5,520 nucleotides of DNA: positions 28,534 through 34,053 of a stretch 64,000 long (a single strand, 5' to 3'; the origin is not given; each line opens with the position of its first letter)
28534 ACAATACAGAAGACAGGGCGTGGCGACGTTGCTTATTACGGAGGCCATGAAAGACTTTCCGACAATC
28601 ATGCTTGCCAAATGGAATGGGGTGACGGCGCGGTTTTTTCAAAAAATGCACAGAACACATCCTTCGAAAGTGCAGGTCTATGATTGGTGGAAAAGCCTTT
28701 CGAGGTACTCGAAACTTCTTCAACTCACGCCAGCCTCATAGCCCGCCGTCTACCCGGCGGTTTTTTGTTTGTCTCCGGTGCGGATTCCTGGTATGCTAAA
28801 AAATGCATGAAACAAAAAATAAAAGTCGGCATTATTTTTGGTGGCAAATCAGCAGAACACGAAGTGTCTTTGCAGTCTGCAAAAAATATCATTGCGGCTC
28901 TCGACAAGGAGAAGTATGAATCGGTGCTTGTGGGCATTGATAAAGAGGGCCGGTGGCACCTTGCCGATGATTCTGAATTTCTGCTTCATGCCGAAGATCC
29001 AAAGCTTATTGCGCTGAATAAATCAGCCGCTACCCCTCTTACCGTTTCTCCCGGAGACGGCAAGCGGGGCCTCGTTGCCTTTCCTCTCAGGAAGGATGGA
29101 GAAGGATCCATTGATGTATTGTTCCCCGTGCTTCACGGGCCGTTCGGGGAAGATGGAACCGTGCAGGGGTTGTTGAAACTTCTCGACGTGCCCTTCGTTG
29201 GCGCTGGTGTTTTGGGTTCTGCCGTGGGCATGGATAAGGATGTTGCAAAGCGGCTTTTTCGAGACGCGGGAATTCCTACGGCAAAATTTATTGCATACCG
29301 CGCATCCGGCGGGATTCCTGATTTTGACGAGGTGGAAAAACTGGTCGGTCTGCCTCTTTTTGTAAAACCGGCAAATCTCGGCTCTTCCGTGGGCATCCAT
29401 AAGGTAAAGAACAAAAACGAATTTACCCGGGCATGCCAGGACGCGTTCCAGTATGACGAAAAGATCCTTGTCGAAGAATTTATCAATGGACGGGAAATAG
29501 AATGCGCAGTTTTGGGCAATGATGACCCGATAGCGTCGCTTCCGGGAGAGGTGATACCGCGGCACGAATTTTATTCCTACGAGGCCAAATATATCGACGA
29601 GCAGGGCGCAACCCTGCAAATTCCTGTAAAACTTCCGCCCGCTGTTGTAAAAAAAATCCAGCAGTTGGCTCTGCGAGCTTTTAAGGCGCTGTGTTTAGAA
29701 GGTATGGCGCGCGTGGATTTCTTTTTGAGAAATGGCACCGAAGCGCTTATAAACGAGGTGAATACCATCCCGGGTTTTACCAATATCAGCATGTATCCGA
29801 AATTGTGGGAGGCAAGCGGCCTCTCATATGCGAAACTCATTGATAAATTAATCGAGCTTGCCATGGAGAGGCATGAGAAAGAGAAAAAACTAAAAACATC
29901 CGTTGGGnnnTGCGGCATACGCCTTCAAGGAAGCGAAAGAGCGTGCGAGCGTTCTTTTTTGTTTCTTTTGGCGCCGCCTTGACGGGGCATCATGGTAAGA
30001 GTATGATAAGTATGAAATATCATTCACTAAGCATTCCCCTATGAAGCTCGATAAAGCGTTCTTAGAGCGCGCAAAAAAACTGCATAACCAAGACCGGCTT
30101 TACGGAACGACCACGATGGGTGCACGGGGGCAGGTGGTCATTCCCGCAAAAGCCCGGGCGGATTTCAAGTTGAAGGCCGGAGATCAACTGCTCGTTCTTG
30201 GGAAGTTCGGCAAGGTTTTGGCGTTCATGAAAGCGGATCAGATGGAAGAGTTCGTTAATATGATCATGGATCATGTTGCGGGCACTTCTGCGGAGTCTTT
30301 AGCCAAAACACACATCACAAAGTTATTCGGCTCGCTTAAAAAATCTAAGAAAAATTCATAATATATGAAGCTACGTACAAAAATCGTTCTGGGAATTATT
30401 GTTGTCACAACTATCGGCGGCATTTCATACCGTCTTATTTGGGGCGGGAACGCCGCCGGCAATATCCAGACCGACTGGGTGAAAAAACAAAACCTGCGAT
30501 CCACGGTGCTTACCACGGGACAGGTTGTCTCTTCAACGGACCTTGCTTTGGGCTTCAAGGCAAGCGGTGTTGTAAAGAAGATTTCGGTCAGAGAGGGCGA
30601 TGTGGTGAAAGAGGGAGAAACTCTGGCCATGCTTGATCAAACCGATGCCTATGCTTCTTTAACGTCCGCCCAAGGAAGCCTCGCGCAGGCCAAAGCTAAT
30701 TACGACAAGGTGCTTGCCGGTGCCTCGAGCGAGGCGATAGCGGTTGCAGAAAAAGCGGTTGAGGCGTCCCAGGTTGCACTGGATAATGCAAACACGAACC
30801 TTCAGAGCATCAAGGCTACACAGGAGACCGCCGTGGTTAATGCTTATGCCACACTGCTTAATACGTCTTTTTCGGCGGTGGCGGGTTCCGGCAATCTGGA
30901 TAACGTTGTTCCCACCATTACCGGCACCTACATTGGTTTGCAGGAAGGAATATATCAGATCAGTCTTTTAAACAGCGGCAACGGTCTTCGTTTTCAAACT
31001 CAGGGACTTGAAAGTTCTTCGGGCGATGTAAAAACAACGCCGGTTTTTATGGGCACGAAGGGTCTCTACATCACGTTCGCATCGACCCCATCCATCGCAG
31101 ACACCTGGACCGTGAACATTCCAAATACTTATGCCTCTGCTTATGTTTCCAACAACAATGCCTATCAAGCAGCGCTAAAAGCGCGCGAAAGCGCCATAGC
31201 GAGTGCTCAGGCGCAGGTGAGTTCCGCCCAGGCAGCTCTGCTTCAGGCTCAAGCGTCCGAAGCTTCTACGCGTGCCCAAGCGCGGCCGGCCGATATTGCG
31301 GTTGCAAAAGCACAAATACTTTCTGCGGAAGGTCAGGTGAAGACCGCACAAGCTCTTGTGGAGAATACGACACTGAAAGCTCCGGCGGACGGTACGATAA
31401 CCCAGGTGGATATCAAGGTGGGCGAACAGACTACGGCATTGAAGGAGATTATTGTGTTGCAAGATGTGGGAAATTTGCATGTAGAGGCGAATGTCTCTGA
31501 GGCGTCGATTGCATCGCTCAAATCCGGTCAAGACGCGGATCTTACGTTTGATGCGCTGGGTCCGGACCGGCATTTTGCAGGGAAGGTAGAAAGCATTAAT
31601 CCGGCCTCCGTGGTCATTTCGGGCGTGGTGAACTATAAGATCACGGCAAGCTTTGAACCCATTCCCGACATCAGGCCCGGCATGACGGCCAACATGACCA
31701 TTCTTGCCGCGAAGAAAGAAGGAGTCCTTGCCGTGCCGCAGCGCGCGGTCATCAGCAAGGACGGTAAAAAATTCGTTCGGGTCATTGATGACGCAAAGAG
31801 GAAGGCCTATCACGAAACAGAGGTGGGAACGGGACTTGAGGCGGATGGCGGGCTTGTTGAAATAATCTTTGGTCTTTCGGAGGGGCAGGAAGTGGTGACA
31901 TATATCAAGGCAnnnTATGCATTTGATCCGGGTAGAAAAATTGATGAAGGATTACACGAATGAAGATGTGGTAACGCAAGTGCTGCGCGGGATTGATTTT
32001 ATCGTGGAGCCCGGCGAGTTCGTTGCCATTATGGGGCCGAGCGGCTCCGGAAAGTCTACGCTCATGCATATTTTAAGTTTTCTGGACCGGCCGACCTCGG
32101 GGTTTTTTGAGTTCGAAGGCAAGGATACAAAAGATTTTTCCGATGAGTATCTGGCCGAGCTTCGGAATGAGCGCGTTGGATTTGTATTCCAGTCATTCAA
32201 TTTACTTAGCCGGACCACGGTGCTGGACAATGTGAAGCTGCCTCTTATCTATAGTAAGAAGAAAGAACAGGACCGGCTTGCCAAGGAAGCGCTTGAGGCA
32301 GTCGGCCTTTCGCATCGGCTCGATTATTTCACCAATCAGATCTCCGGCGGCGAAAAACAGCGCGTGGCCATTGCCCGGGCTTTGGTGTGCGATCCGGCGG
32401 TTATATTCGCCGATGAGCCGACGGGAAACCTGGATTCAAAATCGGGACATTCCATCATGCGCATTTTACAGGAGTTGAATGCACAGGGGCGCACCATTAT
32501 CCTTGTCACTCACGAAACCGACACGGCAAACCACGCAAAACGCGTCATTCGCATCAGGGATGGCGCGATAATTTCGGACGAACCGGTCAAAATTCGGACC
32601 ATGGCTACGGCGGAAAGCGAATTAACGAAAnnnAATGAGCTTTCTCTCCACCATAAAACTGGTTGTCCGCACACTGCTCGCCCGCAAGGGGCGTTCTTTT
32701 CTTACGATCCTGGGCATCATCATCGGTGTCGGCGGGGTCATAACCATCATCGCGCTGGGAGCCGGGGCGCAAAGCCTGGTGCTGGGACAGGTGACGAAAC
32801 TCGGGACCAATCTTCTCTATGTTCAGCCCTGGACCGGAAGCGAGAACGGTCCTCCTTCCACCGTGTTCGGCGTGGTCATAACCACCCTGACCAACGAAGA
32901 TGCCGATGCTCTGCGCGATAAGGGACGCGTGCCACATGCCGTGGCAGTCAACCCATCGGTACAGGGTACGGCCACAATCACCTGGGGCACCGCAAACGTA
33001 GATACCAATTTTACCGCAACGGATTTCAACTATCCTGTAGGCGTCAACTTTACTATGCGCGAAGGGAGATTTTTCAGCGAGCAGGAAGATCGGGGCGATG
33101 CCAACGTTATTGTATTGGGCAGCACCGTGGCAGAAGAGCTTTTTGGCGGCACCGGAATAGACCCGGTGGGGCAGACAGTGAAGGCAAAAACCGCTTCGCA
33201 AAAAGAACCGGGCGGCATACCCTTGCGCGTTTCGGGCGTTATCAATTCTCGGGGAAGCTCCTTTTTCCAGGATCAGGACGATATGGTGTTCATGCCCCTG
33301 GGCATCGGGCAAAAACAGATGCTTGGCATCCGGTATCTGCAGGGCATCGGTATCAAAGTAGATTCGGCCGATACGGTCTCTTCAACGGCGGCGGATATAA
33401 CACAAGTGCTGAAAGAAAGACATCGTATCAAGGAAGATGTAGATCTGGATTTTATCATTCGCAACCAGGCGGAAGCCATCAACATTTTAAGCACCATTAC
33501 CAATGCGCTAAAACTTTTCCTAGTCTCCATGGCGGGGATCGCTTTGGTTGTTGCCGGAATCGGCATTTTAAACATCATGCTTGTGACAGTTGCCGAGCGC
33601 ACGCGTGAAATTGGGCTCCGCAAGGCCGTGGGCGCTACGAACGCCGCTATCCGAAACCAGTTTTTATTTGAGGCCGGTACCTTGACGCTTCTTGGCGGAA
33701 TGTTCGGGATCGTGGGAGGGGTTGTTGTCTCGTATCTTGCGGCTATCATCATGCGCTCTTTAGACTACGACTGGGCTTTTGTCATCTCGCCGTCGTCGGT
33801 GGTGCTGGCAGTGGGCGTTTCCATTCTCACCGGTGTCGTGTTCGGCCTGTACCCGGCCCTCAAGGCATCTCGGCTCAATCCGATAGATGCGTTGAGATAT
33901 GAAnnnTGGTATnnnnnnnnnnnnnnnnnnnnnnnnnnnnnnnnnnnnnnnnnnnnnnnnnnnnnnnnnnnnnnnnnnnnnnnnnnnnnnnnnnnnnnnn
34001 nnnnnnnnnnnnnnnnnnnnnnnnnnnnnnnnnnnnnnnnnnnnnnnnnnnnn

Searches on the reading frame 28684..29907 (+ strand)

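Call 11: search_protein_families(library=pfam, proteins=[window:28684-29907:+])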
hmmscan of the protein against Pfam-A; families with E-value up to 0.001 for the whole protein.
window:28684-29907:+ (408 aa): 7 families
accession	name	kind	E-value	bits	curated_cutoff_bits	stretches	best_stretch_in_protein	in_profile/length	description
PF07478.18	Dala_Dala_lig_C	-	2.3e-73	246.5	24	1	191-391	1-204/204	D-ala D-ala ligase C-terminus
PF01820.27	Dala_Dala_lig_N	-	3e-36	125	34.6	1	47-174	1-121/121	D-ala D-ala ligase N-terminus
PF02222.28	ATP-grasp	-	1.9e-09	37.9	27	1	191-360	2-160/179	ATP-grasp domain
PF02786.22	CPSase_L_D2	-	1.2e-06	28.6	19.8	1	184-361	1-178/211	Carbamoyl-phosphate synthase L chain, ATP binding domain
PF13535.11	ATP-grasp_4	-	4.6e-06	26.8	27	1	222-278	2-72/160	ATP-grasp domain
PF01071.24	GARS_A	-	1.5e-05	25.3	27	1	184-286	2-108/194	Phosphoribosylglycinamide synthetase, ATP-grasp (A) domain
PF02655.19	ATP-grasp_3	-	0.00013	22.6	23.2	1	224-360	33-154/160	ATP-grasp domain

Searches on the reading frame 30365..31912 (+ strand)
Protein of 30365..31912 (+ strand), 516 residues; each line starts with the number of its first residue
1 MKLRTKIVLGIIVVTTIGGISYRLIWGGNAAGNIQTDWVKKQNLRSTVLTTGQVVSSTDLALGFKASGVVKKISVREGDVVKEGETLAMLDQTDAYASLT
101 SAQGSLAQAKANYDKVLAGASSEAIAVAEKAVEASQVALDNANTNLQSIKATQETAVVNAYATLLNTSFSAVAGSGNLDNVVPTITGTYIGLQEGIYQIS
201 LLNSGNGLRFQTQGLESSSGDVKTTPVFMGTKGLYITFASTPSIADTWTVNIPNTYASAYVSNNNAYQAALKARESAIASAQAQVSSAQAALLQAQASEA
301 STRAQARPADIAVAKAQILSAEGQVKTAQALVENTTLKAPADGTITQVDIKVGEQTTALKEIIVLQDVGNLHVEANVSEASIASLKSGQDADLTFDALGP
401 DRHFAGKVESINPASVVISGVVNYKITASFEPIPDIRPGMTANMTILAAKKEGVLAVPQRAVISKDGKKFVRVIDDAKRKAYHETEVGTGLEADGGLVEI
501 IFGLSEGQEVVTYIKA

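Call 11: search_protein_families(library=pfam, proteins=[window:30365-31912:+])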
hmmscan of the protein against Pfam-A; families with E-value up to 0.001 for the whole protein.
window:30365-31912:+ (516 aa): 5 families
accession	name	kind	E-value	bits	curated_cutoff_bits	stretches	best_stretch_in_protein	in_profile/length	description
PF16576.10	HlyD_D23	-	2.5e-19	69.8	30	1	279-414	57-187/214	Barrel-sandwich domain of CusB or HlyD membrane-fusion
PF13437.12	HlyD_3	-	1.4e-15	58.4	22.2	1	336-439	1-106/106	HlyD family secretion protein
PF13533.13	Biotin_lipoyl_2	-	9.3e-09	35.3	29.8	1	65-91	6-32/32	Biotin-lipoyl like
PF12700.13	HlyD_2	-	2.2e-06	27.1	25.1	0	374-484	270-370/416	HlyD family secretion protein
PF00364.28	Biotin_lipoyl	-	1.1e-05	25.6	22.1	0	65-90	48-73/73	Biotin-requiring enzyme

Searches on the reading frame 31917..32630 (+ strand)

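Call 11: search_protein_families(library=pfam, proteins=[window:31917-32630:+])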
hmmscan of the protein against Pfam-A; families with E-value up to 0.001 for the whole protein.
window:31917-32630:+ (238 aa): 5 families
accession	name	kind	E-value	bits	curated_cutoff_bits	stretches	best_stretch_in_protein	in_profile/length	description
PF00005.33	ABC_tran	-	7.4e-34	117.7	25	1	23-169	1-136/137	ABC transporter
PF13304.12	AAA_21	-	1.3e-08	35.7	27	1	35-92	1-79/304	AAA domain, putative AbiEii toxin, Type IV TA system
PF02463.25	SMC_N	-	5.3e-08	33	40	0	134-214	135-212/220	RecF/RecN/SMC N terminal domain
PF13555.12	AAA_29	-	0.00062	19.9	27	0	32-50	21-39/61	P-loop containing region of AAA domain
PF25199.1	nSTAND_NTPase5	-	0.00064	20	34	0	32-90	40-101/145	Novel STAND NTPase 5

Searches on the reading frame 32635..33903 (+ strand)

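Call 11: search_protein_families(library=pfam, proteins=[window:32635-33903:+])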
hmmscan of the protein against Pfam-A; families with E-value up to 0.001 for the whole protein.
window:32635-33903:+ (423 aa): 2 families
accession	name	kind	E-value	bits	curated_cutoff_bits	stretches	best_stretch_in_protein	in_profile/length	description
PF12704.14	MacB_PCD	-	2.3e-42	146.1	27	1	21-257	1-206/207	MacB-like periplasmic core domain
PF02687.27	FtsX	-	3.8e-21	75.8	25.5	1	298-416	2-120/120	FtsX-like permease C-terminal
